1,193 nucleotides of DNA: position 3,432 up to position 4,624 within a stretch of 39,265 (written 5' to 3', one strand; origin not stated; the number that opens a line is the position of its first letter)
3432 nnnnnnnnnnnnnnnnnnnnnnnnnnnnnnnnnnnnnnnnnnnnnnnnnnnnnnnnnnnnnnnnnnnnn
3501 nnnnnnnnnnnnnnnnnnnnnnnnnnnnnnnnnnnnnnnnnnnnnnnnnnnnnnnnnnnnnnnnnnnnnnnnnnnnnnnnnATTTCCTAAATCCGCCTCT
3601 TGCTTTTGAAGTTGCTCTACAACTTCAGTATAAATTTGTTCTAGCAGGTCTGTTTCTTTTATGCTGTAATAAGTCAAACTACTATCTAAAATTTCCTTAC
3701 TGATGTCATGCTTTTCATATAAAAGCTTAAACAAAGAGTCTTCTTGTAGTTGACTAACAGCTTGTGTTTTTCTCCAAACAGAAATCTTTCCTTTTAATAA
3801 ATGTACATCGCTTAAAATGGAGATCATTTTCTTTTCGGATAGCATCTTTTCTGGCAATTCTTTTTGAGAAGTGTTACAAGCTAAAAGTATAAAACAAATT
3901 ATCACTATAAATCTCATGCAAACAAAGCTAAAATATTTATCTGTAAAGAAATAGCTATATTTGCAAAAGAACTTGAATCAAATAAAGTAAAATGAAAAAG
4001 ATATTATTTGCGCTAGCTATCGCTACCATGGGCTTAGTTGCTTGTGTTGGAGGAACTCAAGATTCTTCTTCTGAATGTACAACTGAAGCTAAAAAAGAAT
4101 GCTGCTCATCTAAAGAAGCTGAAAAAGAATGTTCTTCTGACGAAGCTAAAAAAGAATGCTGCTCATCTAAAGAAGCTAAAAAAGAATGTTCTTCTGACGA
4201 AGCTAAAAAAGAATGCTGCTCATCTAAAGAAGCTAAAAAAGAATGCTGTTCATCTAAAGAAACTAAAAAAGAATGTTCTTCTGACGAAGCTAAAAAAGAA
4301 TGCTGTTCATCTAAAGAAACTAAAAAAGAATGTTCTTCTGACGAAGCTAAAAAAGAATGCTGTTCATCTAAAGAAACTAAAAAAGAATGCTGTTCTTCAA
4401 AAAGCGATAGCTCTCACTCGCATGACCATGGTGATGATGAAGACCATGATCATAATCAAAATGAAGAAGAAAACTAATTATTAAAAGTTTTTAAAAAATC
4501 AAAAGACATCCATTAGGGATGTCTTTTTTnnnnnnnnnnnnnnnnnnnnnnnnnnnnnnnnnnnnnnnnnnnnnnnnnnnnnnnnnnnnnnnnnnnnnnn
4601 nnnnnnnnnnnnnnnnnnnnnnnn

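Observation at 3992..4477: Orphan lipoprotein made almost entirely of Cys-rich 9/10-residue repeats plus a His/Asp tail: possible periplasmic or surface metallothionein-like protein, or a thiol buffer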

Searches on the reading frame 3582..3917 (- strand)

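Call 4: search_protein_families(library=pfam, proteins=[window:3582-3917:-], max_evalue=1)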
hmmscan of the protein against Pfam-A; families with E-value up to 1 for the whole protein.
window:3582-3917:- (112 aa): 2 families
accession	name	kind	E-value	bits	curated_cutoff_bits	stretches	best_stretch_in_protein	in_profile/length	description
PF14129.11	DUF4296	-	1.5e-16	61.1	27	1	22-107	1-85/87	Domain of unknown function (DUF4296)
PF18704.7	Chromo_2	-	0.11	13.1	25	1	48-104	21-67/68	Chromatin organization modifier domain 2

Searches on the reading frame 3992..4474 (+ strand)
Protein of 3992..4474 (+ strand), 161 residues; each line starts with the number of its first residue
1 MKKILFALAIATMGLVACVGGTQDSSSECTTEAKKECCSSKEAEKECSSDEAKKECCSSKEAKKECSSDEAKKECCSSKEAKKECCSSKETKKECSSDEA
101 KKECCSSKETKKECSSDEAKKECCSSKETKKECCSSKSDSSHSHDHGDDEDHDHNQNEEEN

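Call 4: search_protein_families(library=pfam, proteins=[window:3992-4474:+], max_evalue=1)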
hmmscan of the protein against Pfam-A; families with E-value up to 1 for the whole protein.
window:3992-4474:+ (161 aa): 0 families

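Call 6: find_homologous_proteins(query=window:3992-4474:+, max_evalue=0.01)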
Query window:3992-4474:+ (161 aa): 7 proteins with E <= 0.01 among 3823 candidates.
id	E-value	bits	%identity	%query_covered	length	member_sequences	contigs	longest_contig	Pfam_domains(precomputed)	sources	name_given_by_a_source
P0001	1.0e-31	128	49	99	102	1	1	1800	-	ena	-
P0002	2.3e-29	120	77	49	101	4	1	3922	-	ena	-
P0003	6.5e-29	118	81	45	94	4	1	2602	-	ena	-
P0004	1.1e-27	115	83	37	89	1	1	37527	-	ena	-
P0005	9.1e-27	111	67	50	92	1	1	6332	-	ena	-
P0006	5.6e-16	76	56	59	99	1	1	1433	-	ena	-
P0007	1.9e-3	36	40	53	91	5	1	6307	-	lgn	-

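Call 9: find_encoding_contigs(protein=P0004, flank=8000, max_places=4)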
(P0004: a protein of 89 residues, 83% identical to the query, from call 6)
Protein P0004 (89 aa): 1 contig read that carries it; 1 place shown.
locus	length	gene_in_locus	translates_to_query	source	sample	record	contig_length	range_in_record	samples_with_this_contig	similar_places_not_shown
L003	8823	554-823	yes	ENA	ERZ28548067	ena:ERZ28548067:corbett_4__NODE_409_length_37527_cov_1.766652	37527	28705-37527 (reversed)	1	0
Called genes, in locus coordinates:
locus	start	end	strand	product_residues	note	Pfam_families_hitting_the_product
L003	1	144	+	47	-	?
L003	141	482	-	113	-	PF14129:DUF4296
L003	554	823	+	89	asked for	-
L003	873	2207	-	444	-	PF07969:Amidohydro_3 (faint), PF01979:Amidohydro_1, PF12890:DHOase (weak)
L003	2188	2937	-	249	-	PF00535:Glycos_transf_2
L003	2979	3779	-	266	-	PF00501:AMP-binding, PF13193:AMP-binding_C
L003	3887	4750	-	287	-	PF16177:ACAS_N (weak), PF00501:AMP-binding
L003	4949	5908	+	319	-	PF00932:LTD, PF18962:Por_Secre_tail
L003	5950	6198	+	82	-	PF13715:CarbopepD_reg_2 (weak)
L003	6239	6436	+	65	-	-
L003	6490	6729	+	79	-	-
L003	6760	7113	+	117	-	-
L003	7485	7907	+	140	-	-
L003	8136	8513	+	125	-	-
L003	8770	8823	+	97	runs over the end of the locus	-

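Call 10: find_encoding_contigs(protein=P0005, flank=6000, max_places=4)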
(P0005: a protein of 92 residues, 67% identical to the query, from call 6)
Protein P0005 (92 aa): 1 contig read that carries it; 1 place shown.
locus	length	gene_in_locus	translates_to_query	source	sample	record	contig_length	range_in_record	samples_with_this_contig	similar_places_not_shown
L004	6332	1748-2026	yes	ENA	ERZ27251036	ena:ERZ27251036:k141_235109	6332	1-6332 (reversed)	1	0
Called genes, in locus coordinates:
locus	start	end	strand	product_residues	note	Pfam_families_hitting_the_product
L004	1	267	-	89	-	?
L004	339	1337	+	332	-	PF01073:3Beta_HSD, PF01370:Epimerase, PF02719:Polysacc_synt_2, PF04321:RmlD_sub_bind (weak), PF05368:NmrA, PF07993:NAD_binding_4, PF13460:NAD_binding_10, PF16363:GDP_Man_Dehyd, +1 more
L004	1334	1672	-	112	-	PF14129:DUF4296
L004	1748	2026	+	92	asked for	-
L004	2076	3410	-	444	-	PF01979:Amidohydro_1, PF12890:DHOase (weak), PF07969:Amidohydro_3 (weak)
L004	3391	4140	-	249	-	PF00535:Glycos_transf_2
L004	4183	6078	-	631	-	PF16177:ACAS_N, PF00501:AMP-binding, PF13193:AMP-binding_C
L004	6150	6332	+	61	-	?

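Call 11: find_encoding_contigs(protein=P0007, flank=6000, max_places=4)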
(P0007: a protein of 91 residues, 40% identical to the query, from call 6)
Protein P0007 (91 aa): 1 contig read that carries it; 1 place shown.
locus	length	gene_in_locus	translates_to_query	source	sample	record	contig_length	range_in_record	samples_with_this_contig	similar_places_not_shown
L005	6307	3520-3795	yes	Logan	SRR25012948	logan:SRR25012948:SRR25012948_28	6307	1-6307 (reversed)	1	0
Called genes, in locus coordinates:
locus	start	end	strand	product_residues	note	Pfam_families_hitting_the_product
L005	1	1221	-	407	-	?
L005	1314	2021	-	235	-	PF00072:Response_reg, PF00486:Trans_reg_C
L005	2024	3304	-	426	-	PF00512:HisKA, PF02518:HATPase_c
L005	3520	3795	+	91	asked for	-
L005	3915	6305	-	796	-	?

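Call 20: search_protein_families(library=ncbifam, proteins=[window:3992-4474:+, P0007], max_evalue=1)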
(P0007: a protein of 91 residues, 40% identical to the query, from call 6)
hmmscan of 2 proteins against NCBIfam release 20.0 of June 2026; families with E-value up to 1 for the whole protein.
window:3992-4474:+ (161 aa): 3 families
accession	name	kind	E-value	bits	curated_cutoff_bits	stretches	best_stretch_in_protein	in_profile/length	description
NF050142.1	PG1828_fam_lipo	equivalog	0.019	15.7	50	1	1-31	1-34/59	PG1828 family lipoprotein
NF010381.0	PRK13808.1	equivalog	0.95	8.8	426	0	24-141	198-314/335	adenylate kinase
NF004561.0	PRK05901.1-3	equivalog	0.97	8.5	582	0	31-156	58-183/537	RNA polymerase sigma factor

P0007 (91 aa): 3 families
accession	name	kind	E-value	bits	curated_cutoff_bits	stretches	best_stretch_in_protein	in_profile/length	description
NF033801.3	NprX_fam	subfamily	0.033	14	33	1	1-18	1-18/42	NprX family peptide pheromone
NF033800.1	quorum_NprX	equivalog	0.04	13.6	75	1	1-18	1-18/43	quorum-signaling peptide NprX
NF041335.1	surf_glcprot_Halo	equivalog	0.23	9.5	1100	1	16-81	767-836/862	ArtA-dependent S-layer glycoprotein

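Call 24: search_protein_families(library=pfam, proteins=[L005:1-1221:-, L005:3918-6305:-, L005:2027-3304:-], max_evalue=0.001)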
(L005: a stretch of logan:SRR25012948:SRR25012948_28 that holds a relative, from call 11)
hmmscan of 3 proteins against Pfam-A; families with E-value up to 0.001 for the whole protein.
L005:1-1221:- (407 aa): 2 families
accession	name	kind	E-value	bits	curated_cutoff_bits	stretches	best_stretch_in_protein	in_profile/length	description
PF01595.25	CNNM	-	5.5e-37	127.6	28.4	1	35-213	2-180/181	Cyclin M transmembrane N-terminal domain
PF00571.33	CBS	-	5.7e-18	65.4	24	2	298-347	7-56/57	CBS domain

L005:3918-6305:- (796 aa): 6 families
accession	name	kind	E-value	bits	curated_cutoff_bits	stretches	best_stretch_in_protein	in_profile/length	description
PF21090.3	P-loop_SecA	-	1e-77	260.8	27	2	303-404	1-102/205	SecA P-loop domain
PF07516.18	SecA_SW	-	1.6e-54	185.4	26.7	1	474-722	1-198/200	SecA Wing and Scaffold domain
PF07517.20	SecA_DEAD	-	2e-30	106.5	24.6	1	1-288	204-290/290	SecA DEAD-like domain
PF01043.26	SecA_PP_bind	-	1.3e-27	97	23.5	1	103-244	2-110/110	SecA preprotein cross-linking domain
PF02810.21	SEC-C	-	8.2e-11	42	20.4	1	776-794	1-19/19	SEC-C motif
PF00271.37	Helicase_C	-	4.9e-06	27.2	23.5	1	320-436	2-110/110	Helicase conserved C-terminal domain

L005:2027-3304:- (426 aa): 3 families
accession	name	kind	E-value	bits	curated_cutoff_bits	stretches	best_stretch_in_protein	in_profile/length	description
PF02518.31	HATPase_c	-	9.1e-23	81.3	26.4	1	311-421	2-110/111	Histidine kinase-, DNA gyrase B-, and HSP90-like ATPase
PF00512.31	HisKA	-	1.9e-12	47.4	26.9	1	197-261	2-63/66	His Kinase A (phospho-acceptor) domain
PF14501.12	HATPase_c_5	-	0.0005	20.4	22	1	313-405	4-89/102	GHKL domain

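Call 35: search_protein_representatives(alignment_id=A1)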
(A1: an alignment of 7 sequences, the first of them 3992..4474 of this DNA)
Query: 7 sequences, 101 profile positions. Proteins with E-value up to 0.001 (for the whole library): 9; up to 1e-10: 2; up to 1e-30: 1. The best 9 are listed.
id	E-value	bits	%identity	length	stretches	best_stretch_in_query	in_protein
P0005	8.9e-44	163.9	-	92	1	1-101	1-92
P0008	5.3e-22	94.0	-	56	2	8-42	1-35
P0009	1.1e-10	57.7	-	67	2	1-35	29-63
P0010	6.2e-07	45.6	-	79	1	1-71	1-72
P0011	8.3e-06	42.0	-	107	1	1-100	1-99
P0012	7.8e-05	38.8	-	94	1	2-99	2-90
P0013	4.2e-04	36.5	-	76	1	1-74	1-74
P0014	5.1e-04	36.2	-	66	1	1-69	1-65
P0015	9.3e-04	35.4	-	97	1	1-84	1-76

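Call 38: predict_structure(alignment_id=A1)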
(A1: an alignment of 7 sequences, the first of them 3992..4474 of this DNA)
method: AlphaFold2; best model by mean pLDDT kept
length: 161 residues; sequences in the alignment: 7
mean_pLDDT: 48.2   pTM: 0.29
mean pLDDT of the five models: 48.2, 46.9, 46.7, 41.8, 40.5
residues with pLDDT >= 90: 0; 70-90: 0; 50-70: 77; < 50: 84
segments of 3 or more residues with pLDDT < 50: 14-52, 61-63, 65-67, 113-115, 123-144, 146-151, 157-161
pLDDT, mean of each block of 10 residues (from residue 1): 53 46 31 41 41 51 49 57 56 55 55 52 47 43 44 48 38
secondary structure, 60 per line:
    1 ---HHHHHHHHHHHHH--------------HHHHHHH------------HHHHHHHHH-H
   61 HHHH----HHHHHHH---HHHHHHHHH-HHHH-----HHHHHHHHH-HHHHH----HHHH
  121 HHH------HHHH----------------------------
elements in order: H4-16 H31-37 H50-58 H60-64 H69-75 H79-87 H89-92 H98-106 H108-112 H117-123 H130-133

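Call 40: find_encoding_contigs(protein=P0011, flank=6000, max_places=3)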
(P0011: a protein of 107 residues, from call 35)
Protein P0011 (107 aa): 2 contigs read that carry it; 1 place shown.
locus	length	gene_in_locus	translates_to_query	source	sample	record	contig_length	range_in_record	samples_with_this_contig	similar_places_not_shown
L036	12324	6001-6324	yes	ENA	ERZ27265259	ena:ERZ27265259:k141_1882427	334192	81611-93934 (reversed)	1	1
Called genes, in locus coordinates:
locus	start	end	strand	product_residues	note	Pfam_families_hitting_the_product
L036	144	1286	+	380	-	-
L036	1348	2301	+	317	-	PF04443:LuxE (weak)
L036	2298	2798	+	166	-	PF00583:Acetyltransf_1, PF13508:Acetyltransf_7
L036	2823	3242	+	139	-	PF27546:MICAH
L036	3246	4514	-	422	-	PF00579:tRNA-synt_1b, PF22421:SYY_C-terminal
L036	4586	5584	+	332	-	PF01073:3Beta_HSD, PF01370:Epimerase, PF02719:Polysacc_synt_2, PF04321:RmlD_sub_bind, PF05368:NmrA (weak), PF07993:NAD_binding_4, PF13460:NAD_binding_10, PF16363:GDP_Man_Dehyd, +1 more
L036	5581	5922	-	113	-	PF14129:DUF4296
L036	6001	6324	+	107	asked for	-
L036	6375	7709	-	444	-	PF07969:Amidohydro_3 (faint), PF01979:Amidohydro_1, PF12890:DHOase (weak)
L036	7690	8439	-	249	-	PF00535:Glycos_transf_2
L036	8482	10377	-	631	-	PF16177:ACAS_N, PF00501:AMP-binding, PF13193:AMP-binding_C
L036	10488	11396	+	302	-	PF00932:LTD, PF18962:Por_Secre_tail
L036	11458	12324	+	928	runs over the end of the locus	PF13620:CarboxypepD_reg, PF13715:CarbopepD_reg_2, PF07715:Plug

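Call 41: find_encoding_contigs(protein=P0012, flank=6000, max_places=3)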
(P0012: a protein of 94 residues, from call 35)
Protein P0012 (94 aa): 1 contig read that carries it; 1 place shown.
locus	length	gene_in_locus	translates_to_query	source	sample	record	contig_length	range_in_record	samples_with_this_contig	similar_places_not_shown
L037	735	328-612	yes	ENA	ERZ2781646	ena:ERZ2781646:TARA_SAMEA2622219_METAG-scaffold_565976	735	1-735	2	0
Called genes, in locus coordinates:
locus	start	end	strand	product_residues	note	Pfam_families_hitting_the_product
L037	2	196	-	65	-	?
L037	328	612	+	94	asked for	-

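Call 42: find_encoding_contigs(protein=P0010, flank=6000, max_places=3)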
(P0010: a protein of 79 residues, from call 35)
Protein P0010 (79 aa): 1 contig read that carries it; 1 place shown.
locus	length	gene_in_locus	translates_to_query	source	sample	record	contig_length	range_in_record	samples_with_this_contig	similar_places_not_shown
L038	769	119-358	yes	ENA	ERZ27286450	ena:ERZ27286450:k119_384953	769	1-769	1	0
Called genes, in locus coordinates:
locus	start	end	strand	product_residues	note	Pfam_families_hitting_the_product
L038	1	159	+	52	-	?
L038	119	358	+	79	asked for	-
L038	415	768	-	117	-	?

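Call 43: find_encoding_contigs(protein=P0015, flank=6000, max_places=3)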
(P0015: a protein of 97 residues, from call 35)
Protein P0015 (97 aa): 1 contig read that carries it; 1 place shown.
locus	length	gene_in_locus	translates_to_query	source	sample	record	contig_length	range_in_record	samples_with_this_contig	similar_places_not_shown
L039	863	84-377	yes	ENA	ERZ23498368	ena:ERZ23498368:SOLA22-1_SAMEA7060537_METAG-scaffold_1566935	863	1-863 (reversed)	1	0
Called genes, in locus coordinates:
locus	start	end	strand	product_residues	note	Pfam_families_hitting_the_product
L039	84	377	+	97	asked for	-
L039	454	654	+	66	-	-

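Call 46: list_cluster_members(proteins=[window:3992-4474:+, P0011, P0012, P0015, P0013, P0014, P0010, P0004])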
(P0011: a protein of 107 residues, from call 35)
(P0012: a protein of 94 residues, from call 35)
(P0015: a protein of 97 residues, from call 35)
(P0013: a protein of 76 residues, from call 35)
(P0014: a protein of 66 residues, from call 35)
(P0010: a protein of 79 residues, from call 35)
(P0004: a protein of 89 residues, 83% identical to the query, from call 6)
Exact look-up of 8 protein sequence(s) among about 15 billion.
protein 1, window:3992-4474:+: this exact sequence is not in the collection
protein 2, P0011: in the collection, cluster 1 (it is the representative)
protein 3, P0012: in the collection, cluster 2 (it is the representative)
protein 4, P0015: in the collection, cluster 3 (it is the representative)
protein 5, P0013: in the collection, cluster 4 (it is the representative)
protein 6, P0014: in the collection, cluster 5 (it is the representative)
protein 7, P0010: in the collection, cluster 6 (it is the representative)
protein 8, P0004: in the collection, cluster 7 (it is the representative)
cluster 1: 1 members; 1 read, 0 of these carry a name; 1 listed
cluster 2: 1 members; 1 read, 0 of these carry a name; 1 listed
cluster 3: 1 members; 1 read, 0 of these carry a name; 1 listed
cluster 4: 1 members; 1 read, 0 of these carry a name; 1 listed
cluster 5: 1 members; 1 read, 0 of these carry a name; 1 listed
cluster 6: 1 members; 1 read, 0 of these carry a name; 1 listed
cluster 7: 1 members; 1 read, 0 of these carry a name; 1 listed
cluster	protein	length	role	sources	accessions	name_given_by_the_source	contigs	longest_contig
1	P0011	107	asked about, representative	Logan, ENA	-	-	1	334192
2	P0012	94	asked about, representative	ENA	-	-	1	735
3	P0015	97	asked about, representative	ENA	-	-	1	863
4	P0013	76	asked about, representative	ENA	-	-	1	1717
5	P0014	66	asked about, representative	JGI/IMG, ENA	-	-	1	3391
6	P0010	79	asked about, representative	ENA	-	-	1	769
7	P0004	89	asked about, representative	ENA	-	-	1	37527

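Call 48: find_related_loci(query=A1, collection=genome_contigs, flank=3000)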
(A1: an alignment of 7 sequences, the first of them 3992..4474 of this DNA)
Query A1 (161 aa) in genome_contigs; peptide patterns used: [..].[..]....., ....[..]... (x = any residue, [..] = any of these).
159 stretches matched a pattern; 1 encode a relative of the query (tblastn E <= 1e-3); 1 distinct loci.
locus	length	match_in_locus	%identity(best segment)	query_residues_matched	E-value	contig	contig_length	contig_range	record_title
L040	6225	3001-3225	69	6-156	3e-20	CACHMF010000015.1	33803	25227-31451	uncultured Bacteroidetes bacterium isolate AG-426-M20 genome assembly, contig: AG-426-M20_NODE_15, whole genome shotgun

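Call 49: find_related_loci(query=A1, collection=metagenome_contigs, flank=3000)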
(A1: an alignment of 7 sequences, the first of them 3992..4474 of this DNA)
Query A1 (161 aa) in metagenome_contigs; peptide patterns used: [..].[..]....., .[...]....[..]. (x = any residue, [..] = any of these).
319 stretches matched a pattern; 6 encode a relative of the query (tblastn E <= 1e-3); 6 distinct loci.
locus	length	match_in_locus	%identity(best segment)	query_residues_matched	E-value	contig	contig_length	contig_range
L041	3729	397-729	53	4-160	2e-30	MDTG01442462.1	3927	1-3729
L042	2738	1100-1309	70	1-79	1e-26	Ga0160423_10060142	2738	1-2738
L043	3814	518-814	48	6-160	1e-24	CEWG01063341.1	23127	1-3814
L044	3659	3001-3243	69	6-161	5e-20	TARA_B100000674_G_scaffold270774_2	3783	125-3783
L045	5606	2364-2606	69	6-161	5e-20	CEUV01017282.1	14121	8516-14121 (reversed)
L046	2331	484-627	48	1-48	2e-6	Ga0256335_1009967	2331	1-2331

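Call 67: search_protein_families(library=ncbifam, proteins=[P0011], max_evalue=1)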
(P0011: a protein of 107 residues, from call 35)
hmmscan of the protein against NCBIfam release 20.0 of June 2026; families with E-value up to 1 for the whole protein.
P0011 (107 aa): 3 families
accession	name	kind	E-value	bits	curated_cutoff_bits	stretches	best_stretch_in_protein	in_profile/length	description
NF041193.1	lipo_SP0191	subfamily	0.18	11.8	75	1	1-47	1-46/190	SP0191 family lipoprotein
NF041941.1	lipo_FMN_PplA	exception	0.29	10.2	325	1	1-65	2-62/302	extracellular electron transfer flavoprotein PplA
NF050142.1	PG1828_fam_lipo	equivalog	0.33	11.7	50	1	1-54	1-52/59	PG1828 family lipoprotein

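Call 68: search_protein_families(library=pfam, proteins=[P0011], max_evalue=1)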
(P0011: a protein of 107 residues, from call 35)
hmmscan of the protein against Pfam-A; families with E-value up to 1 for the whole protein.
P0011 (107 aa): 1 family
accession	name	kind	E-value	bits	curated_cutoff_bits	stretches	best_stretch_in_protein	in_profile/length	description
PF14954.12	LIX1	-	0.32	10.7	27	1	30-83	33-85/249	Limb expression 1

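Call 70: search_solved_structures(query=window:3992-4474:+, max_evalue=10)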
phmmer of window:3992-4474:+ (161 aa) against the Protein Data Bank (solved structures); distinct sequences matched with E-value up to 10: 8.
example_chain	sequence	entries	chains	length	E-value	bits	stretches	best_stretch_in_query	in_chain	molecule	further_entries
4n9f_U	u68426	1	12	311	0.43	13.5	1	78-107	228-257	Cullin-5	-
8fvi_x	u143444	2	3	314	0.44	13.5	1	78-107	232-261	Cullin 5 | Cullin-5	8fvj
4jgh_D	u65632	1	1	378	0.59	13.1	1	78-107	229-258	Cullin-5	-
2wzk_A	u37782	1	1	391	0.61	13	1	78-107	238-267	CULLIN-5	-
8ei2_A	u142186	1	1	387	0.61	13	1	78-107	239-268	Cullin-5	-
6v9i_C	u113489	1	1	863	1.8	11.5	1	78-107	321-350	Immunoglobulin G-binding protein G,Cullin-5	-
7oni_C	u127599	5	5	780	1.8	11.5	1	78-107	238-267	Cullin-5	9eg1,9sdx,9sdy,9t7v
9oma_B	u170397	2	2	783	1.8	11.5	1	78-107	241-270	Cullin-5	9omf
